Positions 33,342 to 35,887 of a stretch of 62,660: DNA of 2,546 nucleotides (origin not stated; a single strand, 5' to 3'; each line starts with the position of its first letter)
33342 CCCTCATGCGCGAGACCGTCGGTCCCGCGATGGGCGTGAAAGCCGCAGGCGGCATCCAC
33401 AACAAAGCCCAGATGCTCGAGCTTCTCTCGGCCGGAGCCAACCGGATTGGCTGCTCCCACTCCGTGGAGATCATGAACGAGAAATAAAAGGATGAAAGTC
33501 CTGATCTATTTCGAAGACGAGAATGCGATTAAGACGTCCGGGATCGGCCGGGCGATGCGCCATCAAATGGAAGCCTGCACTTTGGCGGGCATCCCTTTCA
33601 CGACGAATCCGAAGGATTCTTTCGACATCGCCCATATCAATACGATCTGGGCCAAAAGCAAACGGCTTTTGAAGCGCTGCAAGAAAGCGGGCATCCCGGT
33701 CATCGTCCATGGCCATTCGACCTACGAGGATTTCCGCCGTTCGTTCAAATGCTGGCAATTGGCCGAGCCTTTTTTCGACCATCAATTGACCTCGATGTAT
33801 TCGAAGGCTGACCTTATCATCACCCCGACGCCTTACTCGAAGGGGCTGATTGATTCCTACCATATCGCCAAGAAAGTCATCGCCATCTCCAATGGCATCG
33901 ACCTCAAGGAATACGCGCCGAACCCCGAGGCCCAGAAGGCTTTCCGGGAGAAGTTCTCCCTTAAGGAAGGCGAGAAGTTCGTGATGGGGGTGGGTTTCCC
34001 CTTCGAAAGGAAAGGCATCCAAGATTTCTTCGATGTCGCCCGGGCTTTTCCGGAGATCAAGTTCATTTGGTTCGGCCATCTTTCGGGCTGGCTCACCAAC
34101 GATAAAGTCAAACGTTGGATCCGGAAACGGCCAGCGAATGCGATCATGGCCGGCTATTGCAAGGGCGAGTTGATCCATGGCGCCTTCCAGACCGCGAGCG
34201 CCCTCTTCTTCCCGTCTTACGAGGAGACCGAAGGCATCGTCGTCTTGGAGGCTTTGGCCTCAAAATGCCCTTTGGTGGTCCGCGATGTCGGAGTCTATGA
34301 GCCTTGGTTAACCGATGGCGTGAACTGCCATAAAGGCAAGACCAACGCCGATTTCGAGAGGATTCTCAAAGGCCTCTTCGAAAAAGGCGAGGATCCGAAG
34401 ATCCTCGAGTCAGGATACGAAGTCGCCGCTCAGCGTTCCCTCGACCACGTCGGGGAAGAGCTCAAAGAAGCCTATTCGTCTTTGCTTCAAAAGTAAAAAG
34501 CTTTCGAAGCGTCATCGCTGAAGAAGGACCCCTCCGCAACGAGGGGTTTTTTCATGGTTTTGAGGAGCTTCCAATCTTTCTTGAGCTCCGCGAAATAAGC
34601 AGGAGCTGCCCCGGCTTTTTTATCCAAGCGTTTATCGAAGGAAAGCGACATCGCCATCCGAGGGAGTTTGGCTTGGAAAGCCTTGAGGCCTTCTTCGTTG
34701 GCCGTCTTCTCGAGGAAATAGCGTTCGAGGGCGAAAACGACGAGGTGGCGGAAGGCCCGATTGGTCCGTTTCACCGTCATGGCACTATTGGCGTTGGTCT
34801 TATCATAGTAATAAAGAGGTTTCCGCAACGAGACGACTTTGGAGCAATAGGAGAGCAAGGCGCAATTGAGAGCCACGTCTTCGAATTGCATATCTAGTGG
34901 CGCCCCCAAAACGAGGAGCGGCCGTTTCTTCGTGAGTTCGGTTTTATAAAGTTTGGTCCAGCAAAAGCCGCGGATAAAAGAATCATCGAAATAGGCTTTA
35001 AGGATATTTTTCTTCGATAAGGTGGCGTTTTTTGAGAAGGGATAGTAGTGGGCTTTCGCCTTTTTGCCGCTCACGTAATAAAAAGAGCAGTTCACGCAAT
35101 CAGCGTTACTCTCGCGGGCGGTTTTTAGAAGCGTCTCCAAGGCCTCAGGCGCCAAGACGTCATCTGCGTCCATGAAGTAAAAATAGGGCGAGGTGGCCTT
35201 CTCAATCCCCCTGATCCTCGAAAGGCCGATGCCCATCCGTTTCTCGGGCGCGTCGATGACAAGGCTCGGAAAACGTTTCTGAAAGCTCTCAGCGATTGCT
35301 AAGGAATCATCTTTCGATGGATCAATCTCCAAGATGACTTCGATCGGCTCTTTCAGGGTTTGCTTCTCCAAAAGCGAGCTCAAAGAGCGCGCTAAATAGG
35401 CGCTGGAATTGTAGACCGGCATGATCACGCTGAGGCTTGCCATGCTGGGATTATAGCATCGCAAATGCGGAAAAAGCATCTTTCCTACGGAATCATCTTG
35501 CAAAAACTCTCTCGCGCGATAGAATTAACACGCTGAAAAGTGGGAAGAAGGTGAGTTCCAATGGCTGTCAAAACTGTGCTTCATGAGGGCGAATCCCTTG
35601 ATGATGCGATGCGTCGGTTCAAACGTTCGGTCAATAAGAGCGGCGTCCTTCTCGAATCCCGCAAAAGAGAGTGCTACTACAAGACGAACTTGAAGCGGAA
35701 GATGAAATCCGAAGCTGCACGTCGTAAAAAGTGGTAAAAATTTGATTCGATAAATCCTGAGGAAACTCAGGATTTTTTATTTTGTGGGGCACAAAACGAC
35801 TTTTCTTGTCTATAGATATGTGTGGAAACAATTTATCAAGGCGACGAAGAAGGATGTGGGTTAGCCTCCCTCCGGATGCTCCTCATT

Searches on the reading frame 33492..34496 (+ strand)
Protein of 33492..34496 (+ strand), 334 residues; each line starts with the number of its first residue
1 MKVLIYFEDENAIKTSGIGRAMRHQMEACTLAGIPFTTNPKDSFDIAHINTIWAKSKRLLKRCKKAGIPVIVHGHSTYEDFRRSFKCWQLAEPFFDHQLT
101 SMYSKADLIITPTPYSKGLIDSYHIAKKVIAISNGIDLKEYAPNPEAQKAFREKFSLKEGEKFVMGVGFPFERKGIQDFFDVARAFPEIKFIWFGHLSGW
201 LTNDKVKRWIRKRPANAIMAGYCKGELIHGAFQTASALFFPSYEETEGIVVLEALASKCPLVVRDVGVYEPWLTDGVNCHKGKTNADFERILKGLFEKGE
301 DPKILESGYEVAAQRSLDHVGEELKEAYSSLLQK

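Call 29: search_protein_families(library=pfam, max_evalue=0.00001, proteins=[window:33492-34496:+])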
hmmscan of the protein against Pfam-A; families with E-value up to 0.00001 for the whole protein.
window:33492-34496:+ (334 aa): 3 families
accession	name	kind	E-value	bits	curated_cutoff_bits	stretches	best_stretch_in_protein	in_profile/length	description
PF00534.26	Glycos_transf_1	-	2.6e-15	56.8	26.4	1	149-298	3-158/172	Glycosyl transferases group 1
PF13439.12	Glyco_transf_4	-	5.7e-12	46.4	28.5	1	43-139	72-169/170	Glycosyltransferase Family 4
PF13692.12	Glyco_trans_1_4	-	2.8e-09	37.8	27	1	172-278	13-120/142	Glycosyl transferases group 1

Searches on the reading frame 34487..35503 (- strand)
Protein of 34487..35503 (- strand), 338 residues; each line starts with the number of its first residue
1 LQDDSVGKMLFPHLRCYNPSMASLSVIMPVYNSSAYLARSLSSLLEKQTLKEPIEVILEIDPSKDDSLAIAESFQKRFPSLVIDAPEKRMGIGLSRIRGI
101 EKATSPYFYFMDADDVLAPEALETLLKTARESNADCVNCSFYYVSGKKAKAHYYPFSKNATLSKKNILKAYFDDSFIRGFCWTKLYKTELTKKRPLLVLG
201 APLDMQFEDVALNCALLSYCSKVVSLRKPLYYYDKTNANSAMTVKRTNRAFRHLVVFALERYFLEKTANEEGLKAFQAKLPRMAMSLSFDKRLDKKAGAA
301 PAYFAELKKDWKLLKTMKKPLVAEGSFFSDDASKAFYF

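Call 29: search_protein_families(library=pfam, max_evalue=0.00001, proteins=[window:34487-35503:-])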
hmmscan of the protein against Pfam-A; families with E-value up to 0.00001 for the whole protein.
window:34487-35503:- (338 aa): 3 families
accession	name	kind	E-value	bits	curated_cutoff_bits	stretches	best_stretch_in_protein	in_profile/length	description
PF00535.33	Glycos_transf_2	-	3.1e-29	102.5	23.3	1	25-166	1-141/168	Glycosyl transferase family 2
PF13641.12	Glyco_tranf_2_3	-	3.9e-10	40.6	27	1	24-144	3-126/230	Glycosyltransferase like family 2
PF10111.15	Glyco_tranf_2_2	-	5.3e-08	33.1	27.3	1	25-130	1-107/276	Glycosyltransferase like family 2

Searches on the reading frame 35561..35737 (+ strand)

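Call 9: search_protein_families(library=pfam, proteins=[window:35561-35737:+])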
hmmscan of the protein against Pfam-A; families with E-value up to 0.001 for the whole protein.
window:35561-35737:+ (58 aa): 1 family
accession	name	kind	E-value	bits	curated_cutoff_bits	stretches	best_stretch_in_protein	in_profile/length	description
PF01165.25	Ribosomal_S21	-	6.8e-15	55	27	1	7-57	4-54/55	Ribosomal protein S21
